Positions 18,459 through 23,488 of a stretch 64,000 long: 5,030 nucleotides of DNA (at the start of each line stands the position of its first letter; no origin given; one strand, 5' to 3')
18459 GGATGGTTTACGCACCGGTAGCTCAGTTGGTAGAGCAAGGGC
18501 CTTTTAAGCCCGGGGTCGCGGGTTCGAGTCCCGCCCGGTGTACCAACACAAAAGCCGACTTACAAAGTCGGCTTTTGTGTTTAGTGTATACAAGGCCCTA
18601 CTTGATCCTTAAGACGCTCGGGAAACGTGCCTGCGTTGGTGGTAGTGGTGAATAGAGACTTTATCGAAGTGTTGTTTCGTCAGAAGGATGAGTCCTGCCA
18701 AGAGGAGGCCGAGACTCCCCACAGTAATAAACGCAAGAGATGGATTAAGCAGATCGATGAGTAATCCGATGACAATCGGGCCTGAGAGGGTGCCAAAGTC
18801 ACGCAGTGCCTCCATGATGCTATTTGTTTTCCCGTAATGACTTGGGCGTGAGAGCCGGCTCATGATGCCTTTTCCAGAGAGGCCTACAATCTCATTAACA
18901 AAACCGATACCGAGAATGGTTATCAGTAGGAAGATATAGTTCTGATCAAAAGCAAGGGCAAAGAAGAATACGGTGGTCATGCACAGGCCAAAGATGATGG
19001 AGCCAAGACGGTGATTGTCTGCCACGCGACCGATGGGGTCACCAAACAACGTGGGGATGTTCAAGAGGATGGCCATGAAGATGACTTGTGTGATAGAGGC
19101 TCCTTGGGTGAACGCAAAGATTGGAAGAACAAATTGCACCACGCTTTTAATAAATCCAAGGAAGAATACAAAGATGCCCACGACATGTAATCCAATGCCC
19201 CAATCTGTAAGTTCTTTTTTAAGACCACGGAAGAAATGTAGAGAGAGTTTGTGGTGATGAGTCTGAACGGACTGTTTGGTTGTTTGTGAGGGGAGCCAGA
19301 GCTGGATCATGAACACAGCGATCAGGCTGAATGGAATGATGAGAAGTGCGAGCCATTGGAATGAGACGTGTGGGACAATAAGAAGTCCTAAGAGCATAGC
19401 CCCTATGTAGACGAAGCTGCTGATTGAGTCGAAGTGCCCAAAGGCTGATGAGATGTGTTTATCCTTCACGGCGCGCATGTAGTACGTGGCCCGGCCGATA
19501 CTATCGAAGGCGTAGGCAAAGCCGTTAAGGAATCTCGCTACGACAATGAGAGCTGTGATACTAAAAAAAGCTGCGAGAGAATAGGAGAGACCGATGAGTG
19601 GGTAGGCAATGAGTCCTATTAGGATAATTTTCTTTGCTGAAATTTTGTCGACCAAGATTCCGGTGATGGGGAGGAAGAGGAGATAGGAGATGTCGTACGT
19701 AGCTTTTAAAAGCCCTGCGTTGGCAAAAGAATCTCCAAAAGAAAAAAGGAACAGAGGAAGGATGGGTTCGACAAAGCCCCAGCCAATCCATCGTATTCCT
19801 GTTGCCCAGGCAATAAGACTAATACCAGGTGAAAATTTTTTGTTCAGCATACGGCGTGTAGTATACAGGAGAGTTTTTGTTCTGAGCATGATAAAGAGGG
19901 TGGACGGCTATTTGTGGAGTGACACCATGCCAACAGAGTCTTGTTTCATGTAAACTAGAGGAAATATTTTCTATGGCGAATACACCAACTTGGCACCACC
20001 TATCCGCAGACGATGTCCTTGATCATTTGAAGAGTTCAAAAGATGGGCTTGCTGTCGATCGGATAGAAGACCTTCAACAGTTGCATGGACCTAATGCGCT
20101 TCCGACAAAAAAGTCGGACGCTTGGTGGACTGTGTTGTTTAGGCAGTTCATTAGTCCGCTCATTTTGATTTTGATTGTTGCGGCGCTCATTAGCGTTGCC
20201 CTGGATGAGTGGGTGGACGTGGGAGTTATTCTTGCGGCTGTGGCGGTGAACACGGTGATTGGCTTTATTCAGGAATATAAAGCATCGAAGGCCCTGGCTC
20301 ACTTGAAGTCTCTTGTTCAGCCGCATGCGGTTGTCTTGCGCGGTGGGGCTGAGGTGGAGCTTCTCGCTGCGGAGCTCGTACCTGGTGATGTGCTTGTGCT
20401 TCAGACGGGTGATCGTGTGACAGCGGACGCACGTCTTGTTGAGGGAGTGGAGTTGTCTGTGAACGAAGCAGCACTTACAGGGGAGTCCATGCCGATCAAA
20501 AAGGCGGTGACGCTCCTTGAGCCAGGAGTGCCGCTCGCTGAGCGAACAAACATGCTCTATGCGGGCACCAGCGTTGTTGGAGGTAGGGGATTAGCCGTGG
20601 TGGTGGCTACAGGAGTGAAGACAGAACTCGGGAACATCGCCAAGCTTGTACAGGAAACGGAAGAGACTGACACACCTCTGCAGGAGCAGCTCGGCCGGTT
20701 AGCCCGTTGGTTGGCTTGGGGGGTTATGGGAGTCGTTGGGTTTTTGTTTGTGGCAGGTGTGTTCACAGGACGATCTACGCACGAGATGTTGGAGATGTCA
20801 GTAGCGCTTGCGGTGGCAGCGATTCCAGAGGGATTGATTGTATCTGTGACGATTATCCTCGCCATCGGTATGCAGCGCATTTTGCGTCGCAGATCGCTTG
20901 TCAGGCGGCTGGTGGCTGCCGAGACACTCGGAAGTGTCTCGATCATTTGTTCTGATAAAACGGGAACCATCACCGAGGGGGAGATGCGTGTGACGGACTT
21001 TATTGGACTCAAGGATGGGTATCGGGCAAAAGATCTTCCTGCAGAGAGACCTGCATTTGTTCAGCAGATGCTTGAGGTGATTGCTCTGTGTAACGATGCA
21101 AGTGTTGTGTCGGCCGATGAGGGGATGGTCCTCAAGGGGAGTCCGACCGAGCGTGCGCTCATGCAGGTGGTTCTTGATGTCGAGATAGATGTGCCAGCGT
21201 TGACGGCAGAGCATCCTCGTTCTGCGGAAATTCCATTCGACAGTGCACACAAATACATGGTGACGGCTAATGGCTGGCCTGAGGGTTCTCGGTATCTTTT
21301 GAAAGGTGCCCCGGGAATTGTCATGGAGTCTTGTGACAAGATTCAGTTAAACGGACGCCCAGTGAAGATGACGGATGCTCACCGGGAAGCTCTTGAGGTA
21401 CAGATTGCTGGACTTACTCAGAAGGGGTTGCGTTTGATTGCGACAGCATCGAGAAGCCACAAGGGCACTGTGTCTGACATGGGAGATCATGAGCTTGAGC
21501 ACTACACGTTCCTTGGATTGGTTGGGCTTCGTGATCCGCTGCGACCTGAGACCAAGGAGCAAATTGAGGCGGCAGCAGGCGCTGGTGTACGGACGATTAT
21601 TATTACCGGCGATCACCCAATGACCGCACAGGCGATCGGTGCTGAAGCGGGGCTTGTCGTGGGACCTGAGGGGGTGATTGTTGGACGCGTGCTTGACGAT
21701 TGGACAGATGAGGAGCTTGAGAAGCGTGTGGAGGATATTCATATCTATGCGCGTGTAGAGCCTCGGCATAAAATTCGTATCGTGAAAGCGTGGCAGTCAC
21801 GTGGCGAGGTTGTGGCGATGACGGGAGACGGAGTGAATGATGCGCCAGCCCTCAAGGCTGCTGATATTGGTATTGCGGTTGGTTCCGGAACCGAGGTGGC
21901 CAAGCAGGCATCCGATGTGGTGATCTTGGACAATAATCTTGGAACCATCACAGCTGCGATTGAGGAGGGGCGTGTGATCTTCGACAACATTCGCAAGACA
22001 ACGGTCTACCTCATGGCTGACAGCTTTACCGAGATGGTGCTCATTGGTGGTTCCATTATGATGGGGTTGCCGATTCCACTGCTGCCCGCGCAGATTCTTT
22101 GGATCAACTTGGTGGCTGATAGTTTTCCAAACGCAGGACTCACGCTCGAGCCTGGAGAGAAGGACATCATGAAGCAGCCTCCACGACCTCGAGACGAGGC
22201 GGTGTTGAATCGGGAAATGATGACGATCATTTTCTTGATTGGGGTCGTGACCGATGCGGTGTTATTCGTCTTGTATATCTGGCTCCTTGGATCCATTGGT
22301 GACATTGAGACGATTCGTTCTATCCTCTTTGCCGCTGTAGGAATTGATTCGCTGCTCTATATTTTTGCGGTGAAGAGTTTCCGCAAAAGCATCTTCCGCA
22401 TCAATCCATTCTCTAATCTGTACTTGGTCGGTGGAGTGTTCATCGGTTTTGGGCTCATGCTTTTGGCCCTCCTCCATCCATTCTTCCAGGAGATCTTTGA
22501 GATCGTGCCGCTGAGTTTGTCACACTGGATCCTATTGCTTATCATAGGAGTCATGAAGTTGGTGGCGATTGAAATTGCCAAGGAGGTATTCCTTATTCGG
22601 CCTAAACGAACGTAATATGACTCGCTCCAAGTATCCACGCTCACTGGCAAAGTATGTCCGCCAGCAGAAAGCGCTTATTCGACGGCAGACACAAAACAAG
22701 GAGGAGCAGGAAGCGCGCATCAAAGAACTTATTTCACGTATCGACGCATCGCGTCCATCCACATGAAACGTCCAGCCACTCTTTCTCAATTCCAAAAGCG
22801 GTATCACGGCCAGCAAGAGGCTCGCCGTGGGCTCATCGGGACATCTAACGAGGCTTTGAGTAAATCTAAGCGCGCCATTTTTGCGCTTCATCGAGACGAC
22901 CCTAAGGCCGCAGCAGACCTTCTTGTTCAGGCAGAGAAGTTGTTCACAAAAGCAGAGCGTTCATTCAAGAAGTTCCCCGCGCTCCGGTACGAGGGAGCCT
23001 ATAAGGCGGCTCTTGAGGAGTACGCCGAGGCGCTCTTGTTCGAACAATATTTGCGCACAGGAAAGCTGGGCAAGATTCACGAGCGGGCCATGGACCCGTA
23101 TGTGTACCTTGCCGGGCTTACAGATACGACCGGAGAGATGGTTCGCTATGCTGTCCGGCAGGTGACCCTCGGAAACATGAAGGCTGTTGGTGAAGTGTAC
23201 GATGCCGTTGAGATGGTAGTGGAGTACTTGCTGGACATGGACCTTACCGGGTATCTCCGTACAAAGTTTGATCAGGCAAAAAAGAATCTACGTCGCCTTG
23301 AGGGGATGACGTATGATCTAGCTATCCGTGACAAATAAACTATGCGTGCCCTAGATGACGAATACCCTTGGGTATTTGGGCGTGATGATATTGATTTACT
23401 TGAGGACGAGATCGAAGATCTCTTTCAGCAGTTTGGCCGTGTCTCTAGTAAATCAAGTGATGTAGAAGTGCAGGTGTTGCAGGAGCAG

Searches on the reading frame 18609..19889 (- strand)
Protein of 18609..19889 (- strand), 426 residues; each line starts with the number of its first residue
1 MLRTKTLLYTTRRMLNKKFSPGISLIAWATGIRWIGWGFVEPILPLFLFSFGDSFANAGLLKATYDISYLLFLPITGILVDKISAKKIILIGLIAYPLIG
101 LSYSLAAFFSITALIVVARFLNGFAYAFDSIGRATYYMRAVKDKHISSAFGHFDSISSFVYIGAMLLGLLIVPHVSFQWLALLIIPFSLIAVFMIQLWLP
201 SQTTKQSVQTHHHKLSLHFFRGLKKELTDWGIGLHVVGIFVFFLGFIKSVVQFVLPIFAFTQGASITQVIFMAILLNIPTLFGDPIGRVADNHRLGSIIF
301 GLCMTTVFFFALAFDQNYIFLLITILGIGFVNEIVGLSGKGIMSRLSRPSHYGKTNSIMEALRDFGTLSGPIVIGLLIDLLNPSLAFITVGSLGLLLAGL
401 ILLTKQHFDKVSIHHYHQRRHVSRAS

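Call 35: search_protein_families(library=ncbifam, proteins=[window:18609-19889:-], max_evalue=0.00001)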
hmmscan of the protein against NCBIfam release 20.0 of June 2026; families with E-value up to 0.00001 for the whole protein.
window:18609-19889:- (426 aa): 7 families
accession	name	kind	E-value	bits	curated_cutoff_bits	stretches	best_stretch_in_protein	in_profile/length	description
TIGR00900.1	2A0121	subfamily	3.8e-19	69.3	319.6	1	26-224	4-203/364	H+ Antiporter protein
TIGR00880.1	2_A_01_02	superfamily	4.4e-17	62.5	131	2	60-200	2-139/141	multidrug resistance protein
NF053757.1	BclibactTpBcbE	equivalog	5.9e-09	35.3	600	1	38-403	19-387/394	bacillibactin exporter BcbE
NF012180.1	tet_MFS_43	exception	5.8e-08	32.2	999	1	51-204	51-202/484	tetracycline efflux MFS transporter Tet(43)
NF003477.0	PRK05122.1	subfamily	4.6e-07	28.8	374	1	24-228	20-230/404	MFS transporter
TIGR00893.1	2A0114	subfamily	3.3e-06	26.3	395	0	56-215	29-185/399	D-galactonate transporter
NF009048.0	PRK12382.1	subfamily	4.6e-06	25.7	364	1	30-260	24-258/392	arabinose transporter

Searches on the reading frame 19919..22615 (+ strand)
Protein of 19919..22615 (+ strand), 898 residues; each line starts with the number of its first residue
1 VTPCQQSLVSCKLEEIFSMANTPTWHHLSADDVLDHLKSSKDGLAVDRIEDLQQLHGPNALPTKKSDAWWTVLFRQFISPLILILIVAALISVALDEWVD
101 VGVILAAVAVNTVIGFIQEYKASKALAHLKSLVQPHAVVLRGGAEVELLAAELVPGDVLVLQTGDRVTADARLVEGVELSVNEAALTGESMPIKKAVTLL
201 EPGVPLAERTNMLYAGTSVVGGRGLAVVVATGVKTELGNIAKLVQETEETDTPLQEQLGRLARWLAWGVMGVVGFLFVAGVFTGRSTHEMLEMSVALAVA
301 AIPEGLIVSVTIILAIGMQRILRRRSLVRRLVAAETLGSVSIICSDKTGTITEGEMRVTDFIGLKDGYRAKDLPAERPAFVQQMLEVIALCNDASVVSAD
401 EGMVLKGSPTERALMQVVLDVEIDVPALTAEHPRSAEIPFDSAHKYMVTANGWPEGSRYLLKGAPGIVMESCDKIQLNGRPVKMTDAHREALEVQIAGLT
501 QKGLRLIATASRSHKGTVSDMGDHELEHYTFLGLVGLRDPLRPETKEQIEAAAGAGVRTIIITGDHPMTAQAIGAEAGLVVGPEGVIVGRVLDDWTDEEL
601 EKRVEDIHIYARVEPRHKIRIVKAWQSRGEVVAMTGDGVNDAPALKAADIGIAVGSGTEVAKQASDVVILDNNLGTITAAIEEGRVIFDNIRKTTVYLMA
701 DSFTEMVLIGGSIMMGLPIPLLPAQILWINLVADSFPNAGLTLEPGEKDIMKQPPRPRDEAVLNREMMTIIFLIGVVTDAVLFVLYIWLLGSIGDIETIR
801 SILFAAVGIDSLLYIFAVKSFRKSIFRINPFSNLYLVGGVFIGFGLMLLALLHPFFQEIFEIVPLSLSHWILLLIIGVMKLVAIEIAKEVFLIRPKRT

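Call 40: search_protein_families(library=pfam, proteins=[window:19919-22615:+], max_evalue=0.001)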
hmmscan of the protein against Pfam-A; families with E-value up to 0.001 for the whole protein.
window:19919-22615:+ (898 aa): 6 families
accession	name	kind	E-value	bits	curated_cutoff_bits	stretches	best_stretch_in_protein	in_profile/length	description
PF00122.25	E1-E2_ATPase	-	7.9e-52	175.8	28.1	1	132-323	2-180/181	E1-E2 ATPase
PF00689.26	Cation_ATPase_C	-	1.8e-42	145.5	27.3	1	718-888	1-173/175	Cation transporting ATPase, C-terminus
PF00690.31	Cation_ATPase_N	-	5.5e-19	68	20.4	1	25-92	1-69/69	Cation transporter/ATPase, N-terminus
PF00702.32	Hydrolase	-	7.8e-19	69.2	26.4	1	342-649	3-191/191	haloacid dehalogenase-like hydrolase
PF13246.12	Cation_ATPase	-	6.2e-16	58.6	21.7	1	389-475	1-91/91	Cation transport ATPase (P-type)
PF08282.18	Hydrolase_3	-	6.4e-08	33.1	20.9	1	621-679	195-253/255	haloacid dehalogenase-like hydrolase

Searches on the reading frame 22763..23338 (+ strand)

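Call 40: search_protein_families(library=pfam, proteins=[window:22763-23338:+], max_evalue=0.001)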
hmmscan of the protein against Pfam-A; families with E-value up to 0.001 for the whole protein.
window:22763-23338:+ (191 aa): 1 family
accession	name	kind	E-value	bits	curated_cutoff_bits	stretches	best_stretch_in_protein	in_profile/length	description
PF01997.21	Translin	-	9.5e-22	78.4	25.9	1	22-190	4-205/205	Translin family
